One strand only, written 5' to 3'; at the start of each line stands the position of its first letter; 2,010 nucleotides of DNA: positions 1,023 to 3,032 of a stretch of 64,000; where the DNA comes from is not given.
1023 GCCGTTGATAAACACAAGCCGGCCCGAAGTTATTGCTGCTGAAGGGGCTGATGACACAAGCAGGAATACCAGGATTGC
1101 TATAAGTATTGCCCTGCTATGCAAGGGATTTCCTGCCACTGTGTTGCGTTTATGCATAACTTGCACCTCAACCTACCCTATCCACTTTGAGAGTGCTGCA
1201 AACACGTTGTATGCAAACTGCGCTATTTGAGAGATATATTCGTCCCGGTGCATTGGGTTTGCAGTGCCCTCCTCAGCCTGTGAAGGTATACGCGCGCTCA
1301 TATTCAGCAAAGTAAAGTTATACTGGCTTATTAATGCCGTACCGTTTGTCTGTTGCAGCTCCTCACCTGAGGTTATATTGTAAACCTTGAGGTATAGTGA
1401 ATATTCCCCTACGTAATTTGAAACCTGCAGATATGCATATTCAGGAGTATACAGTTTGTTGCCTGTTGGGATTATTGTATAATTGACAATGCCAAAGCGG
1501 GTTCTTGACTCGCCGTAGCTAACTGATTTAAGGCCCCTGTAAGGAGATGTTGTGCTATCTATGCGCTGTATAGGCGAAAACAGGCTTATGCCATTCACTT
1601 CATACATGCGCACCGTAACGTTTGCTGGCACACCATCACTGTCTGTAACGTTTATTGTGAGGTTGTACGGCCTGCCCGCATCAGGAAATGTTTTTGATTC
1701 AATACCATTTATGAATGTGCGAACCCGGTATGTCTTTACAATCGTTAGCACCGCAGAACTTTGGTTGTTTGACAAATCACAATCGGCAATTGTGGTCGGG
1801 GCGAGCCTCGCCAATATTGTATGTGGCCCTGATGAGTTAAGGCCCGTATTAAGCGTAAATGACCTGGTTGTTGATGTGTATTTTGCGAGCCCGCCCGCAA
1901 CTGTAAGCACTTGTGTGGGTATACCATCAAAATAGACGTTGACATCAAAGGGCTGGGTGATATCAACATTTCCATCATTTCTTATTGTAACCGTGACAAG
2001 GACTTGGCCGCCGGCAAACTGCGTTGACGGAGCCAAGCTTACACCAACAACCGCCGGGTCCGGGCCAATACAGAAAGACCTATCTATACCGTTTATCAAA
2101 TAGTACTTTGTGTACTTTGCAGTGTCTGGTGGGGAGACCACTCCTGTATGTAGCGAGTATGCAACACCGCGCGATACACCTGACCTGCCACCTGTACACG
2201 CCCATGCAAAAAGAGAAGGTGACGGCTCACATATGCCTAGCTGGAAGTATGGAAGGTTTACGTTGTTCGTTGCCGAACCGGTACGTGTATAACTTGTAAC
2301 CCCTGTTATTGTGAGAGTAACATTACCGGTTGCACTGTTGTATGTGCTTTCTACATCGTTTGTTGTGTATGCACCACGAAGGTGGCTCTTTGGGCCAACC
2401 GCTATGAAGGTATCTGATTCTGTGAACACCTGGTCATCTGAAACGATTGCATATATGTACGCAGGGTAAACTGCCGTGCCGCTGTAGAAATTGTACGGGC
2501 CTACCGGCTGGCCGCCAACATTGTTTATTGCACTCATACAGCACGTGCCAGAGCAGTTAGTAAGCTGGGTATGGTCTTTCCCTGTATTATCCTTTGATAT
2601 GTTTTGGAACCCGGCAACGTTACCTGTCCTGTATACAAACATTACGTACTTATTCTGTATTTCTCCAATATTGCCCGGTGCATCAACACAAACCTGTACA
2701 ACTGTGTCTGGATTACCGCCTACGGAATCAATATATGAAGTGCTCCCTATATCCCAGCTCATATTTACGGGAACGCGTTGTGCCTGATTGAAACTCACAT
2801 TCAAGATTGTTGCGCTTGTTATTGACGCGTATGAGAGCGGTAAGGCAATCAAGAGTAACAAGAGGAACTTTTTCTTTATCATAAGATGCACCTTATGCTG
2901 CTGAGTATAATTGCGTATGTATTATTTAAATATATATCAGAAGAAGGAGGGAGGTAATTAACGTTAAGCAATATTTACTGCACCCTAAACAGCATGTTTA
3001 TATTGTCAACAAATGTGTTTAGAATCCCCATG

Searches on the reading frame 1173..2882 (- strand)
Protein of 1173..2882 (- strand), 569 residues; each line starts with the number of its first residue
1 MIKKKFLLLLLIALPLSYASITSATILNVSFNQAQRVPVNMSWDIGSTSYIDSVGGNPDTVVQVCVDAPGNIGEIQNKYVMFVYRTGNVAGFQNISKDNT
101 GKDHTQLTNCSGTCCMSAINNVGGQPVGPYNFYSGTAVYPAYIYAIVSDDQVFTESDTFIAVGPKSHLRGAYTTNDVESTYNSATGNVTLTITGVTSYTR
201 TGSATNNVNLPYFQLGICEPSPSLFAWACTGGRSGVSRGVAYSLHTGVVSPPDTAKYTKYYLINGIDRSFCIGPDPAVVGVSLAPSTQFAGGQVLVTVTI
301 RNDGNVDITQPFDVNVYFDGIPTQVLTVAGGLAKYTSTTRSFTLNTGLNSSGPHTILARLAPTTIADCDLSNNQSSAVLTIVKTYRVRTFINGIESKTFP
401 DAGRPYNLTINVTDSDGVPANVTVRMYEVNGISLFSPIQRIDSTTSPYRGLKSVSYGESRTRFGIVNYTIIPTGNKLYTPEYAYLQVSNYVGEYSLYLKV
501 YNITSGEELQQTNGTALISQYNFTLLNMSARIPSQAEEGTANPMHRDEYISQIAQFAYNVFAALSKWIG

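Call 41: search_protein_families(library=pfam, proteins=[window:1173-2882:-], max_evalue=0.00001)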
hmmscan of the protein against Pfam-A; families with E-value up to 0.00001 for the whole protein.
window:1173-2882:- (569 aa): 1 family
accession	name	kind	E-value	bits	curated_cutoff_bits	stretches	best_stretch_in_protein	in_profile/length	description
PF07705.17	CARDB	-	4.5e-07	30.4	22.7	1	280-375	7-99/101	CARDB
